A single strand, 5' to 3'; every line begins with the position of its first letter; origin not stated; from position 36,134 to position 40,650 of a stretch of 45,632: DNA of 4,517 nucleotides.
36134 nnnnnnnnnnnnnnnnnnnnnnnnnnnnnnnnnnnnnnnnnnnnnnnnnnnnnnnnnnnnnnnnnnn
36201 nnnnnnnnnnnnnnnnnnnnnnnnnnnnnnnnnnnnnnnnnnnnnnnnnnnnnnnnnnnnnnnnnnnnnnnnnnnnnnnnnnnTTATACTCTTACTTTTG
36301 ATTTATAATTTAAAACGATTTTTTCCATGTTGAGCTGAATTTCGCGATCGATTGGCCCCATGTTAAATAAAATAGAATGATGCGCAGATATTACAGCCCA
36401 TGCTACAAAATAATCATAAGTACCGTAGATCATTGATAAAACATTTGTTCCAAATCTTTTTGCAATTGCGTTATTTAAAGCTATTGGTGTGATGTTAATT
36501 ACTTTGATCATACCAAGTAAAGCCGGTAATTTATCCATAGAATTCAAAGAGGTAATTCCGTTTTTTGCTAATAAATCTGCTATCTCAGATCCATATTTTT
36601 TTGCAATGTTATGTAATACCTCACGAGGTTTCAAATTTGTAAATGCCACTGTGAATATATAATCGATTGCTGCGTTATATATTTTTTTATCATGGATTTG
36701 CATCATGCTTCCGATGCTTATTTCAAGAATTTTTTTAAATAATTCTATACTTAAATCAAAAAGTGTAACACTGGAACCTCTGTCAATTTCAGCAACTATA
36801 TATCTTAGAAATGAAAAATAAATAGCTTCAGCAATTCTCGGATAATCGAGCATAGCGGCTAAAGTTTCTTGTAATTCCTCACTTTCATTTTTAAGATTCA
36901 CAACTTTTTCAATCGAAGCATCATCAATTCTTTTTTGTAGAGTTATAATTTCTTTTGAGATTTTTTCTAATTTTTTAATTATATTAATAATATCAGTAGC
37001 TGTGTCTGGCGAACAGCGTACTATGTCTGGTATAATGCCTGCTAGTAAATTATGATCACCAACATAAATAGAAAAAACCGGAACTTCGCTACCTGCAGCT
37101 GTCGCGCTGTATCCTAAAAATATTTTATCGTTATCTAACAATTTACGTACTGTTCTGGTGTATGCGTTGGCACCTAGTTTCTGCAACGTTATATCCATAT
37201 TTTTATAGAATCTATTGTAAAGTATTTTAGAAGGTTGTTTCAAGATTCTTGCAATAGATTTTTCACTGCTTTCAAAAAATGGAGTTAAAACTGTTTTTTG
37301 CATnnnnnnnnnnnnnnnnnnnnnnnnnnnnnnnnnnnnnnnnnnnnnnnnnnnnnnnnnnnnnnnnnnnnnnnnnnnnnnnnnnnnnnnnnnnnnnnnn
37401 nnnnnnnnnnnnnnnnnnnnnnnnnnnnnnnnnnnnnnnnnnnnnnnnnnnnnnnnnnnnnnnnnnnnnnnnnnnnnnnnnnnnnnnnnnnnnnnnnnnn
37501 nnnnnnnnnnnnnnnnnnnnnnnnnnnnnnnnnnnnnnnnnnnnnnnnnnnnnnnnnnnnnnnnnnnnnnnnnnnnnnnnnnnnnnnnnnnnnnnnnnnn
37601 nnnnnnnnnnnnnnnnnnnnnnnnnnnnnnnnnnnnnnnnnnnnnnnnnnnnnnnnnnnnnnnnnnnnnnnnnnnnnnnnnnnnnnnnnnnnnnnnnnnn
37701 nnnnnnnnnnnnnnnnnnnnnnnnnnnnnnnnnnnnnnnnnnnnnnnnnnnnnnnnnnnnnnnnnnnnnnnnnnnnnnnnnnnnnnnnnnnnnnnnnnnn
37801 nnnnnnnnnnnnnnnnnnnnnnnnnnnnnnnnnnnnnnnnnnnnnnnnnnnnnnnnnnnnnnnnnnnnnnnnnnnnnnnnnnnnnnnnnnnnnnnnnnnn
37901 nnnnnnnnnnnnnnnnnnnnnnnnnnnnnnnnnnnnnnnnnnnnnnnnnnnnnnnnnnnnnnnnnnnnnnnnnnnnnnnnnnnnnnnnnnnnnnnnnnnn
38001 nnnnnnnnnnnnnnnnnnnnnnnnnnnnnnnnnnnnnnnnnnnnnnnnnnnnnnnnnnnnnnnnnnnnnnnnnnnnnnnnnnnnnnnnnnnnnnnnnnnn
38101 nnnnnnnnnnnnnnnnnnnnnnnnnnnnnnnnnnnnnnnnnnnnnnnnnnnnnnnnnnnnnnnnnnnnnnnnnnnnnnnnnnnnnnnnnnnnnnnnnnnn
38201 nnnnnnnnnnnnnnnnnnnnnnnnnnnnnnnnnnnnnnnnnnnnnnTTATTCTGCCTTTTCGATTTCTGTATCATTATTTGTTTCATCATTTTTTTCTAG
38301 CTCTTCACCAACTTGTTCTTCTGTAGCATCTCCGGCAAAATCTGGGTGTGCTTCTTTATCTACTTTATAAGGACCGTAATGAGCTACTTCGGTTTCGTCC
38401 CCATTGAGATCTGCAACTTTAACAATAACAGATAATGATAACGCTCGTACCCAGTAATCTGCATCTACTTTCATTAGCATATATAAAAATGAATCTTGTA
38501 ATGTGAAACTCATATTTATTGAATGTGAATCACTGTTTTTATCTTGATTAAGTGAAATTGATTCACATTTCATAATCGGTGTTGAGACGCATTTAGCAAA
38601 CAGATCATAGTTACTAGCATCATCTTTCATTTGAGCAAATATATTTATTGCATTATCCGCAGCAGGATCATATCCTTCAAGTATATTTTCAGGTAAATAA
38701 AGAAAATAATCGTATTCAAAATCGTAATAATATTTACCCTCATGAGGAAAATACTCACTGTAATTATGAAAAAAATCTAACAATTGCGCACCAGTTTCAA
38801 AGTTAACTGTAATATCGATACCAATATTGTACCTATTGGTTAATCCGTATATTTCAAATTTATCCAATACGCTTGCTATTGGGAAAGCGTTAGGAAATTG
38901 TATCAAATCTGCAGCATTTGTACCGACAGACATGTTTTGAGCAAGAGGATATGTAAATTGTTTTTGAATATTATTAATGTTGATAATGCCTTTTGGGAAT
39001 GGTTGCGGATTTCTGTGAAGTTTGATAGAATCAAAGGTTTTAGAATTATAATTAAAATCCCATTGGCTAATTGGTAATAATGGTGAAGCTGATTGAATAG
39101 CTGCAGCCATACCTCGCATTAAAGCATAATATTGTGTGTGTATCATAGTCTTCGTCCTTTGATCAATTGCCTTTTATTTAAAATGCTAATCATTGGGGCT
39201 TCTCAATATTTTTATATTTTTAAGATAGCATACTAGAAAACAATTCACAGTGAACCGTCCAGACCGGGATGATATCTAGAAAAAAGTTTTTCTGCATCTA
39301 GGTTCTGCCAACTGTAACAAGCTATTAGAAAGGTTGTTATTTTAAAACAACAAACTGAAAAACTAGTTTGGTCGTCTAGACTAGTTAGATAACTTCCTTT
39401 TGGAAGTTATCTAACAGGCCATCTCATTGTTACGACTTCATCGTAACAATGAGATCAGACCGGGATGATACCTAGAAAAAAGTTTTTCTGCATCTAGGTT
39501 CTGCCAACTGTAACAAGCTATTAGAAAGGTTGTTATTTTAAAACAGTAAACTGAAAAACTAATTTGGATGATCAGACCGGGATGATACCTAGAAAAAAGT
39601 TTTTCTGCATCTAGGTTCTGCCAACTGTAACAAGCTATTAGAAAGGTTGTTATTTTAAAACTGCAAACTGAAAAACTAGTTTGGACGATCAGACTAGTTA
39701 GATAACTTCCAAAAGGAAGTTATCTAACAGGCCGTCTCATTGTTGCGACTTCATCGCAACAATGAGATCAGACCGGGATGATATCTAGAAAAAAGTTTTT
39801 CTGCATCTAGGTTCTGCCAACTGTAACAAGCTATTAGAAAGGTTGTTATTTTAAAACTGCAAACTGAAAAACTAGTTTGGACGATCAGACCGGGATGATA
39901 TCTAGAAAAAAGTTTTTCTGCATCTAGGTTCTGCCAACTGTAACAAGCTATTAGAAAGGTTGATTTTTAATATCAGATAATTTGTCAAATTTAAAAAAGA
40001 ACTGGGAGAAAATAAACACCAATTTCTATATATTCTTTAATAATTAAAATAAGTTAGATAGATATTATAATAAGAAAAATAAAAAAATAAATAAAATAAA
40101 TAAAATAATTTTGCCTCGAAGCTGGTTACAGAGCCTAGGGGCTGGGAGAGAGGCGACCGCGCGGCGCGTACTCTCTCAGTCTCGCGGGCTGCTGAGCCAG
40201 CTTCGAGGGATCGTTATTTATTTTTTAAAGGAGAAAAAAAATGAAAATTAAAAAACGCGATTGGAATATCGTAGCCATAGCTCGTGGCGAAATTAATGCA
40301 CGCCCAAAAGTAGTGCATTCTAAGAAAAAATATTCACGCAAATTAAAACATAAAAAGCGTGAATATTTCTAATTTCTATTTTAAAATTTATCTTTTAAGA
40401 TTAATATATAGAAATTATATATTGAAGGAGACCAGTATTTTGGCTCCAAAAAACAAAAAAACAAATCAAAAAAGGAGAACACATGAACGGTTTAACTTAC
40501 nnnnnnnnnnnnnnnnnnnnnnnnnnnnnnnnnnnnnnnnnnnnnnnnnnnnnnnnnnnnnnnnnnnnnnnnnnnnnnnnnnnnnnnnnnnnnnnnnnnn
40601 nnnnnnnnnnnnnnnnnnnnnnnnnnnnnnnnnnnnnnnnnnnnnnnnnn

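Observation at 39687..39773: A 79-bp double-hairpin mini-insertion with target-site-like duplication and a compensatory stem substitution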

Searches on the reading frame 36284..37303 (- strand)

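Call 10: search_protein_families(library=pfam, proteins=[window:36284-37303:-], max_evalue=0.01)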
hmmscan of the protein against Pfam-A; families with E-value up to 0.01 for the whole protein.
window:36284-37303:- (339 aa): 2 families
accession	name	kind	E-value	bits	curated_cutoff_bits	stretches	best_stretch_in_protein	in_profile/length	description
PF01476.26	LysM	-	0.0026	18.1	20.9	0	225-252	4-31/43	LysM domain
PF17594.7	GP57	-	0.0056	16.8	27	0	113-150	8-44/75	Phage Tail fiber assembly helper gene product 57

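Call 11: search_protein_families(library=phrogs, proteins=[window:36284-37303:-], max_evalue=0.001)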
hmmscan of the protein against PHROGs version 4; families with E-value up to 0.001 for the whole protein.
window:36284-37303:- (339 aa): 0 families

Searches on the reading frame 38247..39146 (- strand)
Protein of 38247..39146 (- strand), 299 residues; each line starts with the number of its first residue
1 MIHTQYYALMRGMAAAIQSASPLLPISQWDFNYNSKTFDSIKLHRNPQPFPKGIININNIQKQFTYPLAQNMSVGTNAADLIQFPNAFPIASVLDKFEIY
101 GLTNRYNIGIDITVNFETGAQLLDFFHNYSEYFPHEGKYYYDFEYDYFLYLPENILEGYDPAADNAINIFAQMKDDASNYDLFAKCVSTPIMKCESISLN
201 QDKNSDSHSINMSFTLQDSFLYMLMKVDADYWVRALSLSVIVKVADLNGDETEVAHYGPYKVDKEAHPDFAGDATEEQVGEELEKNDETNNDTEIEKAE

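Call 10: search_protein_families(library=pfam, proteins=[window:38247-39146:-], max_evalue=0.01)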
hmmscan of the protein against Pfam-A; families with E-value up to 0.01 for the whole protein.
window:38247-39146:- (299 aa): 0 families

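Call 11: search_protein_families(library=phrogs, proteins=[window:38247-39146:-], max_evalue=0.001)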
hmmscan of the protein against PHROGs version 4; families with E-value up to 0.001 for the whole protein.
window:38247-39146:- (299 aa): 0 families

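Call 20: find_related_loci(query=window:38247-39146:-, collection=viral_contigs, flank=4000)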
Query window:38247-39146:- (299 aa) in viral_contigs; peptide patterns used: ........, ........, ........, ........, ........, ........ (x = any residue, [..] = any of these).
6 stretches matched a pattern, but none encodes a relative of the query by tblastn (E <= 1e-3).

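Call 23: find_encoding_contigs(protein=window:38247-39146:-, flank=10000, max_places=10)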
Protein window:38247-39146:- (299 aa): 2 contigs read that carry it; 2 places shown.
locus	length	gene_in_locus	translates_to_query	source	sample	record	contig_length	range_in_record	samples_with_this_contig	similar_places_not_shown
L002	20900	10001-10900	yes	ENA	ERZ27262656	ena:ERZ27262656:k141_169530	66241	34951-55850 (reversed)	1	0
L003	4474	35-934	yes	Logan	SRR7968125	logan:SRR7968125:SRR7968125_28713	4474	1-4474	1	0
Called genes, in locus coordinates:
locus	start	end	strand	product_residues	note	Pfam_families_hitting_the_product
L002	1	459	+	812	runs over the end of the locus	PF02518:HATPase_c (faint), PF13589:HATPase_c_3 (weak)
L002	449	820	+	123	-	-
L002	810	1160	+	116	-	-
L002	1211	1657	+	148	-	-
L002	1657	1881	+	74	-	-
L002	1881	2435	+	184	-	PF24608:PDDEXK_15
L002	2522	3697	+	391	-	PF00004:AAA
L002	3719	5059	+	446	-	PF13638:PIN_4, PF02562:PhoH, PF13604:AAA_30 (faint)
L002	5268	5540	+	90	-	-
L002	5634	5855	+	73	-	-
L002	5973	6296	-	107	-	-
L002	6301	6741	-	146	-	-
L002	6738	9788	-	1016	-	PF00562:RNA_pol_Rpb2_6 (weak)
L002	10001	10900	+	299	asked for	-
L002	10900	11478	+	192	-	-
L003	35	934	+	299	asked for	-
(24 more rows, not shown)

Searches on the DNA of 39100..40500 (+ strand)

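Call 7: search_dna_similar(query=window:39150-40250:+, collection=phages, mode=distant, max_rows=30)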
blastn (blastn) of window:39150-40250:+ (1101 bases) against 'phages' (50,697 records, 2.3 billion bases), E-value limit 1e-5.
No match.

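Call 64: build_rna_model(alignment_id=A1, structure=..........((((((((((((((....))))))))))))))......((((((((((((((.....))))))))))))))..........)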
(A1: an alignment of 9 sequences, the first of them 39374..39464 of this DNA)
Model R1 built from alignment A1 (9 sequences, 91 columns); structure: as given.
model positions 91; base pairs 28; branch points 1; effective number of sequences 1.01; information 0.626 bits per position. Calibrated on 0.2 Mb of random sequence (short: E-values are rough).
structure used (alignment columns):
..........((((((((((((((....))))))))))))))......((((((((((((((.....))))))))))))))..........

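Call 65: search_with_rna_model(model_id=R1, sources=[window, L001, L002, L004, L007, L011, L012, L017, L030, L031, L032, L033, L035, L036, L037, L038, L039], max_evalue=10)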
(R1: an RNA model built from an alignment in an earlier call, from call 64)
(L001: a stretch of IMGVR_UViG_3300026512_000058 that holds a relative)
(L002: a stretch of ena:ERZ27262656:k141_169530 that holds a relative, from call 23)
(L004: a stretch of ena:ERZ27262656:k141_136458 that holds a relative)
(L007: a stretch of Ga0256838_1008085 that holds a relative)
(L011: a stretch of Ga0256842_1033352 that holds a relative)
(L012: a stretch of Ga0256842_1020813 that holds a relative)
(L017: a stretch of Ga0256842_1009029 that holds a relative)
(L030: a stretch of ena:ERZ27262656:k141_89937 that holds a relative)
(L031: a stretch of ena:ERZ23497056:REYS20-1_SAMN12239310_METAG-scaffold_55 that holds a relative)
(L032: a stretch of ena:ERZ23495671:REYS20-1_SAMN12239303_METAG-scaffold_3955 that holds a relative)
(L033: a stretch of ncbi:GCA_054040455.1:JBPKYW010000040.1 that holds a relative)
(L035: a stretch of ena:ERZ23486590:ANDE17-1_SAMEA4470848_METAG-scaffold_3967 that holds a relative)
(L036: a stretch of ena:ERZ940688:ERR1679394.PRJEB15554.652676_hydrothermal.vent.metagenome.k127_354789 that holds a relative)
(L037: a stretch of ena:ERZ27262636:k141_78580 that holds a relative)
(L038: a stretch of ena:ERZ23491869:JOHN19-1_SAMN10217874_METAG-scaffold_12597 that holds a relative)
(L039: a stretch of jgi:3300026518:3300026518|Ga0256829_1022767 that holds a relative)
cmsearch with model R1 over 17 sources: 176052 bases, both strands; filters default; matches with E-value up to 10: 25.
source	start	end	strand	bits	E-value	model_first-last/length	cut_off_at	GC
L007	3236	3326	-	116.5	1.8e-34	1-91/91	no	0.46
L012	641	731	+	115.8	3e-34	1-91/91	no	0.44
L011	1582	1672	+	115.3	4.1e-34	1-91/91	no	0.47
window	39687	39777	+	114.5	7.8e-34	1-91/91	no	0.44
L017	5087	5177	-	114.4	8.3e-34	1-91/91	no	0.42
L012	108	198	+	113.2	1.9e-33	1-91/91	no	0.46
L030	9837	9927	+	112.1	4.5e-33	1-91/91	no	0.44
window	16712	16802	-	111.3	7.7e-33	1-91/91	no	0.43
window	39374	39464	+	111.1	9e-33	1-91/91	no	0.41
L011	1412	1480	+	66.6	1.3e-18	1-91/91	no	0.48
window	39335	39425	-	36.3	5.4e-09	1-91/91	no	0.33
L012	638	692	-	35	1.4e-08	1-91/91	no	0.44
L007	3275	3329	+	35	1.4e-08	1-91/91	no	0.47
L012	79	159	-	34.4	2.2e-08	1-91/91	no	0.36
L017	5136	5167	+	32.7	7.3e-08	11-42/91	no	0.31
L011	1592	1623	-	32.1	1.2e-07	11-42/91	no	0.31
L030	9825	9888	-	31.1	2.4e-07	1-91/91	no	0.41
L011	1438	1471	-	27.1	4.6e-06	48-81/91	no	0.44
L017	5096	5129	+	25.8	1.2e-05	48-81/91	no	0.41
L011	1630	1663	-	24.7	2.6e-05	48-81/91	no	0.44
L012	726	767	-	8.7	3.2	1-91/91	no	0.36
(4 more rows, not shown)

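Call 76: search_rna_families(source=window, start=39100, end=40500, threshold=evalue, max_evalue=1)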
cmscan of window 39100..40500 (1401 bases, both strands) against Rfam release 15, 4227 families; matches with E-value up to 1: 6.
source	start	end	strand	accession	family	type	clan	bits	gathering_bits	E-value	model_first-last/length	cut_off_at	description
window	40024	40236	+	RF02546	LSU_trypano_mito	Gene; rRNA;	CL00112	32.2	60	6.2e-05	155-561/561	no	Trypanosomatid mitochondrial large subunit ribosomal RNA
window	40184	40243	+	RF02980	freshwater-2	Cis-reg;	-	23.7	49.9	0.53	1-84/84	no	freshwater-2 RNA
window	40098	40224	+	RF04148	MIR844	Gene; miRNA;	-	21.9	70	0.12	1-114/114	no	MIR844 microRNA precursor family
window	40087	40123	-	RF01581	RUF6-5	Gene; sRNA;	-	19.7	70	0.69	1-156/156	no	Plasmodium RNA of unknown function RUF6-5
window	39623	39803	-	RF01263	snR191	Gene; snRNA; snoRNA; HACA-box;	CL00043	17.1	46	0.34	1-273/273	no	Small nucleolar RNA snR191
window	40070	40146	+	RF01675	CrcZ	Gene; sRNA;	-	13.3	95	0.6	1-398/398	no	Pseudomonas sRNA CrcZ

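Call 92: search_dna_similar(query=window:39687-39860:+, collection=plasmids, mode=distant, max_evalue=0.01, max_rows=5)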
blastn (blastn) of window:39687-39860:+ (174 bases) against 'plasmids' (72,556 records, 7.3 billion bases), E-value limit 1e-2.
No match.

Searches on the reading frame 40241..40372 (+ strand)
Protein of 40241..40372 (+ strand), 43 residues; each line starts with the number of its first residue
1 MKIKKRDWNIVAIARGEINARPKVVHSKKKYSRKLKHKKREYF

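Call 87: search_protein_families(library=pfam, proteins=[window:40241-40372:+], max_evalue=0.1)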
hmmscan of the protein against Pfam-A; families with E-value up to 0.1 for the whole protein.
window:40241-40372:+ (43 aa): 1 family
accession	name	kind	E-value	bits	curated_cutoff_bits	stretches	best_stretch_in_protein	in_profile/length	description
PF23876.1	DUF7230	-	6.1e-05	23.5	27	1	21-43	16-38/42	Family of unknown function (DUF7230)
